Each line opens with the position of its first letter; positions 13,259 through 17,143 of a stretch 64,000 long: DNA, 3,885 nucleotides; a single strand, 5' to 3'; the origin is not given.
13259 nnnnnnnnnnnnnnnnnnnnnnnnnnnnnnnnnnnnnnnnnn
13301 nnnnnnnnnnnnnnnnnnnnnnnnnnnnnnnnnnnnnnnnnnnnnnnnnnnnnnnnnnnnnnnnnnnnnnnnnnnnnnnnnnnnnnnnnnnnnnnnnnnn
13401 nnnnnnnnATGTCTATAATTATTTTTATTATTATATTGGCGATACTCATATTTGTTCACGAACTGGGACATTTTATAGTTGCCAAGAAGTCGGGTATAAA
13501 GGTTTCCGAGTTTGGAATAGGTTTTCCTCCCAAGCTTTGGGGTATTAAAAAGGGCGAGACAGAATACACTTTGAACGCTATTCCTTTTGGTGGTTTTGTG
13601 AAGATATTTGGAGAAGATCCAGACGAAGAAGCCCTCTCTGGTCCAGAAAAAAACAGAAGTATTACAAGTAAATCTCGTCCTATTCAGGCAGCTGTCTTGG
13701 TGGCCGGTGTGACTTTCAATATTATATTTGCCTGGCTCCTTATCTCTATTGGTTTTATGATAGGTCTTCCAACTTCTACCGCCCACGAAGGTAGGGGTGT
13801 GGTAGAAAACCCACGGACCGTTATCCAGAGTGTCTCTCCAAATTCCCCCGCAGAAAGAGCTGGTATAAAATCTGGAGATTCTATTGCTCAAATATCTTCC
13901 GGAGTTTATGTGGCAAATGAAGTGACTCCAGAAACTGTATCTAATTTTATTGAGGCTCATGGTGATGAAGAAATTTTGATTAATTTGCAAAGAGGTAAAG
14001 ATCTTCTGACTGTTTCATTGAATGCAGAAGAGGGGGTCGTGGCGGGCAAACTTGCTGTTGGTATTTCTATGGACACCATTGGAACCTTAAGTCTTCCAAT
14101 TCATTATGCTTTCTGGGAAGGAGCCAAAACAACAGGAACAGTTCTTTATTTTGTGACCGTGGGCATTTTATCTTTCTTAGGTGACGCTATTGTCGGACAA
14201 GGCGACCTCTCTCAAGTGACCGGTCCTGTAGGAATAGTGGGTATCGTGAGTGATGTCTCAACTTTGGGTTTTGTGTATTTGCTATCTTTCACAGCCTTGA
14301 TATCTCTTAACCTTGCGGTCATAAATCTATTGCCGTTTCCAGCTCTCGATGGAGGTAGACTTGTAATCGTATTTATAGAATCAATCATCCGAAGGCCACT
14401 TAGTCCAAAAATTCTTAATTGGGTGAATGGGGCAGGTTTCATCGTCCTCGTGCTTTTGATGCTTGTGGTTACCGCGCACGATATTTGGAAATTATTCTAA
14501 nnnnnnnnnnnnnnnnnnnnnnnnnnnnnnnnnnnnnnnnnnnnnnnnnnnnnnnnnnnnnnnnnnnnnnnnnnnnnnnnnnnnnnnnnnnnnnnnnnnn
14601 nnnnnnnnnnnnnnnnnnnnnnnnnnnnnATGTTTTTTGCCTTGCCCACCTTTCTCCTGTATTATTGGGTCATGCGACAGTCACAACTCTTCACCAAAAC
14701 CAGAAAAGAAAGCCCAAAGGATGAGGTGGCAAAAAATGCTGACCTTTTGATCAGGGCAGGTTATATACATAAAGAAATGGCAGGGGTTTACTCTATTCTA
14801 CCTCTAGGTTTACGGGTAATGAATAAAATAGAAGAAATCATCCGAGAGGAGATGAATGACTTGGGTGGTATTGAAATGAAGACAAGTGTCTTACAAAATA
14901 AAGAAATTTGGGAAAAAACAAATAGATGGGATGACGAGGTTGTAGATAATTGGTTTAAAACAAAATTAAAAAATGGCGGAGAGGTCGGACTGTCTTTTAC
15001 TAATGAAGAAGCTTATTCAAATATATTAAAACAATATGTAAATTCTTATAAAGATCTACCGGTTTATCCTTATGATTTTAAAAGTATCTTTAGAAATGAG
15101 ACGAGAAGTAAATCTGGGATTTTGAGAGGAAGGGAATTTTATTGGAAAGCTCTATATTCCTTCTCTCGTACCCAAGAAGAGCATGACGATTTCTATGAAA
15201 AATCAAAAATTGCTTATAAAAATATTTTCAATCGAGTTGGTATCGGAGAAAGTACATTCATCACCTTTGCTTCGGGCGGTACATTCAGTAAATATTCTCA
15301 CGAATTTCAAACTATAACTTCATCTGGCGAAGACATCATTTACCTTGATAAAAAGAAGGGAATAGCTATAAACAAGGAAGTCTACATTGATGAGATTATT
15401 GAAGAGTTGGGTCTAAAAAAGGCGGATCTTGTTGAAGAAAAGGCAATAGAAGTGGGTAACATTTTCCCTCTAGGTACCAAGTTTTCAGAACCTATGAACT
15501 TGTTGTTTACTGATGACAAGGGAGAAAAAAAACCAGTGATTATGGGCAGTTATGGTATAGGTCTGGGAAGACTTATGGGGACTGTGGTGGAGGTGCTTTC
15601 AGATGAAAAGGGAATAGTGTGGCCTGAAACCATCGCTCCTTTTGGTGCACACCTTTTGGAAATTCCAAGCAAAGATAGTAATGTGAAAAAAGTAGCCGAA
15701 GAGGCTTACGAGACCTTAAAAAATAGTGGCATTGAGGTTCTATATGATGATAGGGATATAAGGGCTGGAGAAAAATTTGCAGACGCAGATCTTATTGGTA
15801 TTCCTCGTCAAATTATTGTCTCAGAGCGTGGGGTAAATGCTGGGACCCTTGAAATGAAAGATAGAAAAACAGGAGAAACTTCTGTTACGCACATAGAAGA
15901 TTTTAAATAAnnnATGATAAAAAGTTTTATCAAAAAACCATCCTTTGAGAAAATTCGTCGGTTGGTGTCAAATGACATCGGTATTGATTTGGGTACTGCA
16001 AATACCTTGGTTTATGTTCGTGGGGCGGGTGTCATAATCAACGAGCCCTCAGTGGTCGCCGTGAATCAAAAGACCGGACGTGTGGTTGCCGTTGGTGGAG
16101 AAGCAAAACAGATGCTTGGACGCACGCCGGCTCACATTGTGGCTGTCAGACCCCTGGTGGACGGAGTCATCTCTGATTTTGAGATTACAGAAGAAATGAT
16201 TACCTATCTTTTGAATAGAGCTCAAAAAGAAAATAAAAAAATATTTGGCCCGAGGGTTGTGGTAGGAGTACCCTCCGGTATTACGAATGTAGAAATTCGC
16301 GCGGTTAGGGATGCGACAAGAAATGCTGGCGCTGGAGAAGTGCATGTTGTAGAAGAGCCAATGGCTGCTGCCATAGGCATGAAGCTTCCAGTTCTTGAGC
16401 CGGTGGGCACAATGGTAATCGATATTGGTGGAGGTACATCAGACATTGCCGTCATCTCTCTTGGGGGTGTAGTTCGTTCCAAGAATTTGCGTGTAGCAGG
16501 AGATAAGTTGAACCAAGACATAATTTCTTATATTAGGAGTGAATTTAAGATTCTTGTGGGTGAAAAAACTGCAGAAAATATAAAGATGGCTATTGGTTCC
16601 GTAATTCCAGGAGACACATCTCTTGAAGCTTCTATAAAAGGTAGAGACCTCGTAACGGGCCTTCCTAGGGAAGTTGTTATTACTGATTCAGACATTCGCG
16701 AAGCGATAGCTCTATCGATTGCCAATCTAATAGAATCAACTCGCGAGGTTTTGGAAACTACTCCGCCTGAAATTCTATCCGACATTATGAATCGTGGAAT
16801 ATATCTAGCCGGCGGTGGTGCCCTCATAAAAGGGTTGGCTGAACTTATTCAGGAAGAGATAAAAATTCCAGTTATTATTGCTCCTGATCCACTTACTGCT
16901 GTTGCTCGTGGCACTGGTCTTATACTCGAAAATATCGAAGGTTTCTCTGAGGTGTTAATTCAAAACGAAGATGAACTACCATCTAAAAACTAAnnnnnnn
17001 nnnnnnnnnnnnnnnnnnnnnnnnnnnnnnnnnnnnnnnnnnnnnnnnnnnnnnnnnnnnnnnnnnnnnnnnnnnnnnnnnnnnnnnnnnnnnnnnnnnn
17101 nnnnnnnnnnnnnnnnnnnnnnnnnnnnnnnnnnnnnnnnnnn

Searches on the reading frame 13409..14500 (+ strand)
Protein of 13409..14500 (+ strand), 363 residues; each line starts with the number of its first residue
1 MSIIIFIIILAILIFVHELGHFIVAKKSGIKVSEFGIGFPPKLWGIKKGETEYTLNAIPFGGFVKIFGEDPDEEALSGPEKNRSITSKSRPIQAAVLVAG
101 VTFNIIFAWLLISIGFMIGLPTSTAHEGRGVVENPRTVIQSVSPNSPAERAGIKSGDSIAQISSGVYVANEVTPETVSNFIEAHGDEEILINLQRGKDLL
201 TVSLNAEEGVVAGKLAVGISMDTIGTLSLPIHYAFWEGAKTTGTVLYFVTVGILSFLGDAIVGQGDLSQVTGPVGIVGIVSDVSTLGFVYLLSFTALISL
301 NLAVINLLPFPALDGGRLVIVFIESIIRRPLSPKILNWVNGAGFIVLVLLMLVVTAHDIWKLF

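Call 83: search_protein_families(library=pfam, proteins=[window:13409-14500:+], max_evalue=0.0001)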
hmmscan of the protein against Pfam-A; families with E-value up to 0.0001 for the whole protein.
window:13409-14500:+ (363 aa): 3 families
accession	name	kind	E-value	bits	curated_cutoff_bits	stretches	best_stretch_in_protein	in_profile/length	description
PF02163.28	Peptidase_M50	-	2.7e-58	197.3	27.2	1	6-350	2-221/221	Peptidase family M50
PF17820.7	PDZ_6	-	1.9e-06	27.9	27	1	138-195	1-54/54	PDZ domain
PF00595.29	PDZ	-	2.2e-05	25.2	23.2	1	129-168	23-57/81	PDZ domain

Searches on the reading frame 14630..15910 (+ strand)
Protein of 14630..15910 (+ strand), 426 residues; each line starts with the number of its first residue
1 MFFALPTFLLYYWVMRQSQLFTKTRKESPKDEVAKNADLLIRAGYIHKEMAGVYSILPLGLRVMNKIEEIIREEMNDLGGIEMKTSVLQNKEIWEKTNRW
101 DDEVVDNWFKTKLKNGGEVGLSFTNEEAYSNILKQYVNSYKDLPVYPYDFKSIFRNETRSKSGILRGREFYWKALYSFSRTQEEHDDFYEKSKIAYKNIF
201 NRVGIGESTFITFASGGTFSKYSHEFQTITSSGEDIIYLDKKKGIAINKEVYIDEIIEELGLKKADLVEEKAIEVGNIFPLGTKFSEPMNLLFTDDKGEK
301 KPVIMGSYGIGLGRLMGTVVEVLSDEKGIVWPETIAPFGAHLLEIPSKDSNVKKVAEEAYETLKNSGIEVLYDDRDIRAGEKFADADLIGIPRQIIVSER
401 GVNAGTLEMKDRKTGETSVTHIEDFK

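Call 83: search_protein_families(library=pfam, proteins=[window:14630-15910:+], max_evalue=0.0001)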
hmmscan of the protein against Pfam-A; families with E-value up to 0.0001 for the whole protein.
window:14630-15910:+ (426 aa): 2 families
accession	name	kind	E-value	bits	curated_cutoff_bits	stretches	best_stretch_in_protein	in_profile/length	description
PF00587.30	tRNA-synt_2b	-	4.3e-28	99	29.3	1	109-321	1-177/179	tRNA synthetase class II core domain (G, H, P, S and T)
PF03129.25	HGTP_anticodon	-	1.1e-15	58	21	1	349-425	11-87/94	Anticodon binding domain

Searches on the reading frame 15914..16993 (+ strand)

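Call 83: search_protein_families(library=pfam, proteins=[window:15914-16993:+], max_evalue=0.0001)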
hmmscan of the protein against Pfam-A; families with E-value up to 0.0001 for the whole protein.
window:15914-16993:+ (359 aa): 6 families
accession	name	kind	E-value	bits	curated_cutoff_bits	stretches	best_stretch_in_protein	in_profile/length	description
PF06723.19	MreB_Mbl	-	1.3e-134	448.6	27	1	19-342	1-323/327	MreB/Mbl protein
PF00012.26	HSP70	-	1.2e-12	47.3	20.6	1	91-219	113-246/599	Hsp70 protein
PF14450.12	FtsA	-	3.1e-11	44.2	31.8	1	167-323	1-110/127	Cell division protein FtsA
PF11104.14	PilM_2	-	1.5e-06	27.8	27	0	296-326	278-307/340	Type IV pilus assembly protein PilM;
PF06277.17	EutA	-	4.7e-05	22.9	27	0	167-221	146-204/475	Ethanolamine utilisation protein EutA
PF00022.25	Actin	-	4.7e-05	22.6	27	0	45-212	31-193/410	Actin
